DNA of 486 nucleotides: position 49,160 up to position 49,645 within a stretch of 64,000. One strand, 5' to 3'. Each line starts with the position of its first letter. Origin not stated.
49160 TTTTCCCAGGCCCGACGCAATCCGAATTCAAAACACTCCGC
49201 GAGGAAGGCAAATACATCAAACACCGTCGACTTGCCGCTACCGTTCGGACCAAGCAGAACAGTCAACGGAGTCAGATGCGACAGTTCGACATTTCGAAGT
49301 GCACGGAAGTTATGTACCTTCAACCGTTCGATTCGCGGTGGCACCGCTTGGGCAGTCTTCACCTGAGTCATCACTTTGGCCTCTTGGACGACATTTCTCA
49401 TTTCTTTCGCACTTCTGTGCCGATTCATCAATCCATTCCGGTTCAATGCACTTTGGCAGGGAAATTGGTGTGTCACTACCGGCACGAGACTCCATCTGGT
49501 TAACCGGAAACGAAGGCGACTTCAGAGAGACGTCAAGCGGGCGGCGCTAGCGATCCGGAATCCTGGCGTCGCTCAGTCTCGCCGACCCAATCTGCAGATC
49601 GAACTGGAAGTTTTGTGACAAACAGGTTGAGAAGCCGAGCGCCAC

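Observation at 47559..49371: Split OLD-like module (ABC/AAA_21 ATPase + DUF4276/Toprim-like protein) in a lower-G+C islet between rho and an aminotransferase: best candidate for an uncharacterised conflict / anti-phage system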

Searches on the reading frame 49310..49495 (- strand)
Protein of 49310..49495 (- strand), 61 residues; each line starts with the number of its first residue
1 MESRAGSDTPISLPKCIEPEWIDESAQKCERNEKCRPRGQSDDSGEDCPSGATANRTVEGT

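Call 42: search_protein_families(library=pfam, proteins=[window:49310-49495:-], max_evalue=1)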
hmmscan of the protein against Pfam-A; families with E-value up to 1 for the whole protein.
window:49310-49495:- (61 aa): 1 family
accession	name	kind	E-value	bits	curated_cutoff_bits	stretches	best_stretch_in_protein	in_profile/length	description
PF25585.1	zf-CCCH_DUS3L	-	0.11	12.9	30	0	22-36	9-21/32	DUS3L CCCH zinc finger domain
